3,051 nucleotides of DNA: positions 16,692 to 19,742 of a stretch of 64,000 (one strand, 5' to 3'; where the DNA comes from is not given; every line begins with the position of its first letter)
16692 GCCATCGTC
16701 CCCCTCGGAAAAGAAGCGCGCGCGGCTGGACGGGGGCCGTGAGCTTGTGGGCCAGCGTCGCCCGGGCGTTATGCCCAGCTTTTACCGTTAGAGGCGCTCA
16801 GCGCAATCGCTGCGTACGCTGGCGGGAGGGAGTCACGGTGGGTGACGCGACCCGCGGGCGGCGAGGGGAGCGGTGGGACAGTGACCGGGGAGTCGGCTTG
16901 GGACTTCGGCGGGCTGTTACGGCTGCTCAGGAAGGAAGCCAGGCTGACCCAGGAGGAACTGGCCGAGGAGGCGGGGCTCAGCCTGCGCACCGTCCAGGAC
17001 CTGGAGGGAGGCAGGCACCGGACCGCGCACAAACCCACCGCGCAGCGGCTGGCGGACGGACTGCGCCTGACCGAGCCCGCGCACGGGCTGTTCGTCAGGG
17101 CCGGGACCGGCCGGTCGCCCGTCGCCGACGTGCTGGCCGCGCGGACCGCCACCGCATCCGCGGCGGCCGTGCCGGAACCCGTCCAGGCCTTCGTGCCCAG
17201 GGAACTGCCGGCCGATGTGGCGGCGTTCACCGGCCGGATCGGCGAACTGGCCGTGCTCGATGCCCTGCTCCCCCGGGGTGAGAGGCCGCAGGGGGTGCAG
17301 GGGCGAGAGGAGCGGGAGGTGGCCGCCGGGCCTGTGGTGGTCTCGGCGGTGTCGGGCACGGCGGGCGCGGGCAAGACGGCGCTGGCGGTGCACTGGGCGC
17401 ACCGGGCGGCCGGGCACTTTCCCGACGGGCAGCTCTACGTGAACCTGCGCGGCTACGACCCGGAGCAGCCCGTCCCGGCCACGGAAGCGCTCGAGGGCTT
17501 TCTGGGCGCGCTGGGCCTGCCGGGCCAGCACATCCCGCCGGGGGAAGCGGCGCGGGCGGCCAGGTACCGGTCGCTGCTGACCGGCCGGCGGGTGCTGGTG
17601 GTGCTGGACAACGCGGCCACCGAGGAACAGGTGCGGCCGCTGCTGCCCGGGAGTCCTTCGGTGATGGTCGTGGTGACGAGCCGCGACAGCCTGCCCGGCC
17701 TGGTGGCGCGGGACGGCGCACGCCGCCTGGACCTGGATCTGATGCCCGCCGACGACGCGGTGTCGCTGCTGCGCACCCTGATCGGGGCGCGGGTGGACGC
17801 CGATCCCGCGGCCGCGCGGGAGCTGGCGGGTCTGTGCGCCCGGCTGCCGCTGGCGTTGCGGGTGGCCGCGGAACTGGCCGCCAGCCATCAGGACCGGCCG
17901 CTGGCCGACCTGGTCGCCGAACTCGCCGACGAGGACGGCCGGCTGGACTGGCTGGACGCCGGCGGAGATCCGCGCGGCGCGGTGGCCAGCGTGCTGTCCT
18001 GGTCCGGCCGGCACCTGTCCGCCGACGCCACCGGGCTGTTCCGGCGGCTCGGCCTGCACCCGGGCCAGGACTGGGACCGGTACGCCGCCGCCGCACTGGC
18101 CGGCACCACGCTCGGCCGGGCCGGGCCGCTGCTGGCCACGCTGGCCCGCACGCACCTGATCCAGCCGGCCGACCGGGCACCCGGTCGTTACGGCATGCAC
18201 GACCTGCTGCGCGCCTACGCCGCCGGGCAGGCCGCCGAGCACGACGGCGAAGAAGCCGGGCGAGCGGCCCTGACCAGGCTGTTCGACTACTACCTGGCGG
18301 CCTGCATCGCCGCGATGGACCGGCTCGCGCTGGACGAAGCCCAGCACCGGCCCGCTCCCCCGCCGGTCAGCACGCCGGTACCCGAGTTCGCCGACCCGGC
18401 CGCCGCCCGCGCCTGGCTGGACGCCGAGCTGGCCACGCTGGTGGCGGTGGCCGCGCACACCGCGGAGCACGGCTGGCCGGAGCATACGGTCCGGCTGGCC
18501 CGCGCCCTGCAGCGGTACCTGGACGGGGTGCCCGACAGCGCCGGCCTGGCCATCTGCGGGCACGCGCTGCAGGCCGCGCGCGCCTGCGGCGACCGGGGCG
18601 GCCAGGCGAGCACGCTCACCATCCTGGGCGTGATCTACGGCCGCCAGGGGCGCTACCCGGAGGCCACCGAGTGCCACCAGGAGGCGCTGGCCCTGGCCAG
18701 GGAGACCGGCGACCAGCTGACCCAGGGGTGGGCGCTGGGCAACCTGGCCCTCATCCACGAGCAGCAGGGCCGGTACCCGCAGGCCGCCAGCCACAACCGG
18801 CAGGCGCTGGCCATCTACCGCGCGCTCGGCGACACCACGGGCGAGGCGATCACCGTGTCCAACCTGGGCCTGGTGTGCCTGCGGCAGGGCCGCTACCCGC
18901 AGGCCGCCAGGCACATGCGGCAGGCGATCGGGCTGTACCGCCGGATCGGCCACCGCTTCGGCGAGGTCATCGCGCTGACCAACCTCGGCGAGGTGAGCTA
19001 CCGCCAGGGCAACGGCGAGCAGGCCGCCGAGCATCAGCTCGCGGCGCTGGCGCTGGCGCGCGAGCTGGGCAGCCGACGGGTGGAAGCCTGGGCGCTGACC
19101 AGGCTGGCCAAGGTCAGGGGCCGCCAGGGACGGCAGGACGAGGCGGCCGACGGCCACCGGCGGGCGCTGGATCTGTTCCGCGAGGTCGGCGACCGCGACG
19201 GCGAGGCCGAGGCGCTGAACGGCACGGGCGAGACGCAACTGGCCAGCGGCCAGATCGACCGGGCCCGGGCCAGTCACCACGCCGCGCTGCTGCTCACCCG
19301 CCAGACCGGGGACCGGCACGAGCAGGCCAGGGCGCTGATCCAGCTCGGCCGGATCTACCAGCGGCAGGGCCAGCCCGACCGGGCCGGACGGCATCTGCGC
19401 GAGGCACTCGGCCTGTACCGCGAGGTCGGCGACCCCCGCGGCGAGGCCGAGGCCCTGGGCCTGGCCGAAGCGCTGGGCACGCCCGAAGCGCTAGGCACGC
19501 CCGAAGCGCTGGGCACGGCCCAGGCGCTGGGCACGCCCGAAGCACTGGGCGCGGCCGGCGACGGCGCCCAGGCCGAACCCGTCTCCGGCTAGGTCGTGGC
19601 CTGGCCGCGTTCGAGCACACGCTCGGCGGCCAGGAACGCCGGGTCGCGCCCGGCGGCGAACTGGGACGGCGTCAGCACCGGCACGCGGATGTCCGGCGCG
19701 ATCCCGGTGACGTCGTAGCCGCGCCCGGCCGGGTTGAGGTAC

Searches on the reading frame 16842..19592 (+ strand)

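Call 11: search_protein_families(library=pfam, proteins=[window:16842-19592:+], max_evalue=0.01)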
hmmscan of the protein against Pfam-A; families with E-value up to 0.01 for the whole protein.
window:16842-19592:+ (916 aa): 23 families
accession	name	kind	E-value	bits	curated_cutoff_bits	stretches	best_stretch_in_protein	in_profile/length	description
PF13424.12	TPR_12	-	1.5e-52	176.2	30.1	6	589-661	3-77/77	Tetratricopeptide repeat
PF13374.12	TPR_10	-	9.1e-25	86.3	27.5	3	589-622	2-35/42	Tetratricopeptide repeat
PF00515.34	TPR_1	-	3.1e-23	81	27.8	2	590-619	2-31/34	Tetratricopeptide repeat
PF13176.12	TPR_7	-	3.2e-23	80.2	27.9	3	831-865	1-35/36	Tetratricopeptide repeat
PF07719.23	TPR_2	-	1.6e-20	71.9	27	2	829-859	1-31/34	Tetratricopeptide repeat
PF17874.7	TPR_MalT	-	7.1e-16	58.8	45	1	592-780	4-192/336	MalT-like TPR region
PF13560.12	HTH_31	-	8.3e-11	42.5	27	1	21-78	1-58/64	Helix-turn-helix domain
PF13181.12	TPR_8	-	1.4e-10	40.9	25.7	0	829-860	1-32/34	Tetratricopeptide repeat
PF13431.12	TPR_17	-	3e-08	33.8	24.4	0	829-848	13-32/34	Tetratricopeptide repeat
PF01381.28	HTH_3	-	1.1e-07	32.2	23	1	26-77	1-51/55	Helix-turn-helix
PF10345.15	Cohesin_load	-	2.5e-07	29.9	25.8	1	682-765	501-584/585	Cohesin loading factor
PF07721.20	TPR_4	-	7.2e-07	29.7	27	2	829-854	1-26/26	Tetratricopeptide repeat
PF00931.28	NB-ARC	-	3.7e-06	26.8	23.5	1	167-348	20-207/248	NB-ARC domain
PF13412.12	HTH_24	-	1.3e-05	25.1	21.9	1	25-52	8-35/48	Winged helix-turn-helix DNA-binding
PF14938.12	SNAP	-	0.00011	22.3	25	0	761-861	27-126/282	Soluble NSF attachment protein, SNAP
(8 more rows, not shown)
